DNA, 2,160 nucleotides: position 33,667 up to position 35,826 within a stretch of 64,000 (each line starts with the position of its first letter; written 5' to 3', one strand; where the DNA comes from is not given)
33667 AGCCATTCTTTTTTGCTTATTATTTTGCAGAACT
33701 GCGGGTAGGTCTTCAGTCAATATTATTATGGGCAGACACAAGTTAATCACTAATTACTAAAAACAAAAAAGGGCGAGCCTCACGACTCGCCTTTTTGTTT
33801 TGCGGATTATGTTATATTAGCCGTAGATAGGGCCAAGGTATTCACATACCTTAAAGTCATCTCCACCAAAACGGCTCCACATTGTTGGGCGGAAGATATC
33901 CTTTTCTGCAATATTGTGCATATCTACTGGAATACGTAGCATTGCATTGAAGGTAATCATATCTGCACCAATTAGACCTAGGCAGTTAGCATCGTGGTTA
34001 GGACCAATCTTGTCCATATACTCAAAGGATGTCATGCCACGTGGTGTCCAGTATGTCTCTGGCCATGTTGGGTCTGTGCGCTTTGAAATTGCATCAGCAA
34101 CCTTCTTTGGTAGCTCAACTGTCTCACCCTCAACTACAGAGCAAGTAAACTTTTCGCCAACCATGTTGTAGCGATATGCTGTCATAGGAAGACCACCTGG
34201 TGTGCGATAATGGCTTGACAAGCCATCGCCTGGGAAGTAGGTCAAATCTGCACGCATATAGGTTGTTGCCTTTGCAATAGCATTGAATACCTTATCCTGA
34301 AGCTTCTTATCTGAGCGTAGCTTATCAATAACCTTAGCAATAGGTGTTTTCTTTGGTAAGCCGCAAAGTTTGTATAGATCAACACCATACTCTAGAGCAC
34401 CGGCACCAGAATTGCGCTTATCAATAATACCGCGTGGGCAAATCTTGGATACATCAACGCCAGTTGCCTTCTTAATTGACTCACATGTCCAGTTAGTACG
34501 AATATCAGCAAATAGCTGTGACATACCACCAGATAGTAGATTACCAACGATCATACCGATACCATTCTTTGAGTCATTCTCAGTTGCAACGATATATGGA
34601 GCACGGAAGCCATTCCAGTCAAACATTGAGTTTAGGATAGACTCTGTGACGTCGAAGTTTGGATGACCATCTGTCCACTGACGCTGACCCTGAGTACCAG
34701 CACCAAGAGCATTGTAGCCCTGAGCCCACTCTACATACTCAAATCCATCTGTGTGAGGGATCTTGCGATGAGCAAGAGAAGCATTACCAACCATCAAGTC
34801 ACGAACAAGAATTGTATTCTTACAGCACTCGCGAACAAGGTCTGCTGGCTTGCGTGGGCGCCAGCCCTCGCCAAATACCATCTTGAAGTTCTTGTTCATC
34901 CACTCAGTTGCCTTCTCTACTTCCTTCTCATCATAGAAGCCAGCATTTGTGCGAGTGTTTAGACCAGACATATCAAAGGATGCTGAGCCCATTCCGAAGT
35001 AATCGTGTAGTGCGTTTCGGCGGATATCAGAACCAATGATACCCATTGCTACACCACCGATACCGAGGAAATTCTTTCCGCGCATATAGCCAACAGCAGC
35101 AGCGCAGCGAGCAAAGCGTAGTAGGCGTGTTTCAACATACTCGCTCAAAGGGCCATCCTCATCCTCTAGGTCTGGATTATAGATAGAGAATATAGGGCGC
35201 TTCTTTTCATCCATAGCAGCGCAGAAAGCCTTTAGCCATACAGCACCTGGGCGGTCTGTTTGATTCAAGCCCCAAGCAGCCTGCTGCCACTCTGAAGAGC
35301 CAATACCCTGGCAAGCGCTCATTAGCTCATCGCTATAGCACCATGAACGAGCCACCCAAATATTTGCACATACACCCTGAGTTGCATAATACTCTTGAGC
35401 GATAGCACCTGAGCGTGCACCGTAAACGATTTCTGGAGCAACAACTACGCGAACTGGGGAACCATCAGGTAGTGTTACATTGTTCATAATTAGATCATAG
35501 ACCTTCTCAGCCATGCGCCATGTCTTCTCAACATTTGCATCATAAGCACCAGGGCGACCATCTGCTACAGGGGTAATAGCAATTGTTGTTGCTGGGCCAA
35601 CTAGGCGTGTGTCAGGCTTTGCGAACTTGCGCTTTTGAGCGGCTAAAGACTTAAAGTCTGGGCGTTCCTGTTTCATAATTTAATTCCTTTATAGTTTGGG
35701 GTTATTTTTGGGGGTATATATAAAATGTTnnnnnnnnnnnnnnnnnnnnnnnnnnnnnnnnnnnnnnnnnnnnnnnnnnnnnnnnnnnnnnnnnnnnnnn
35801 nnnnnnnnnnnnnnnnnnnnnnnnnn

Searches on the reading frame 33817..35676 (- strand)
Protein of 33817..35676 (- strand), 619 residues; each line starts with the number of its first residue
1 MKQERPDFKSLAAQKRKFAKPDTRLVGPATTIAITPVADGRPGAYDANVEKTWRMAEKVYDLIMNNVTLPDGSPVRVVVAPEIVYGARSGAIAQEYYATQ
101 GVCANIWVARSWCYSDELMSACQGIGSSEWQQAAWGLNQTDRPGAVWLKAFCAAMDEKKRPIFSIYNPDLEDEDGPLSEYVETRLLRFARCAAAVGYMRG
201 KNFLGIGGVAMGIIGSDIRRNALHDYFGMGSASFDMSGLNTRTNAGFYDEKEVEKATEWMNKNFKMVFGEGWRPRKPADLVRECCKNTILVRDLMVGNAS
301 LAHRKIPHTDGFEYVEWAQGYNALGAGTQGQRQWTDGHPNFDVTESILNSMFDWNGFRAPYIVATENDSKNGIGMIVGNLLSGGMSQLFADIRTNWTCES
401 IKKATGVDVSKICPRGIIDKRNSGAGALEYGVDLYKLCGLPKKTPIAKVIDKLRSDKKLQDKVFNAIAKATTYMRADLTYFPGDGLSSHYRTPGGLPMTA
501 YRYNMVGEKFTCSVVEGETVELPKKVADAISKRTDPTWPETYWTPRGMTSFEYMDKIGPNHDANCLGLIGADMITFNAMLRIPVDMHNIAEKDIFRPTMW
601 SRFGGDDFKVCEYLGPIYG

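Call 10: search_protein_families(library=pfam, proteins=[window:33817-35676:-], max_evalue=0.01)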
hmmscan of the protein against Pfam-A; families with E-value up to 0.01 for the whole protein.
window:33817-35676:- (619 aa): 3 families
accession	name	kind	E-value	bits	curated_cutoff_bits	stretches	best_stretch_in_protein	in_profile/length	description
PF07882.17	Fucose_iso_N2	-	4.7e-50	170.1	22.3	1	201-382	1-179/180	L-fucose isomerase, second N-terminal domain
PF07881.17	Fucose_iso_N1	-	1.7e-36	126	28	1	30-200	2-169/169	L-fucose isomerase, first N-terminal domain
PF02952.23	Fucose_iso_C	-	6.9e-20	71.6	29.3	1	465-587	19-143/143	L-fucose isomerase, C-terminal domain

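Call 11: search_protein_families(library=ncbifam, proteins=[window:33817-35676:-], max_evalue=0.01)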
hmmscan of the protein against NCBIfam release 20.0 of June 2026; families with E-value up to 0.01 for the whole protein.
window:33817-35676:- (619 aa): 2 families
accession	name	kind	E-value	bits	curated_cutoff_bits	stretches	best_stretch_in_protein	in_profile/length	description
NF008220.0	PRK10991.1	equivalog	3.2e-153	511.3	775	1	30-618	7-589/591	L-fucose isomerase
TIGR01089.1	fucI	equivalog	5.3e-140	467.6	850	1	31-618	5-586/587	L-fucose isomerase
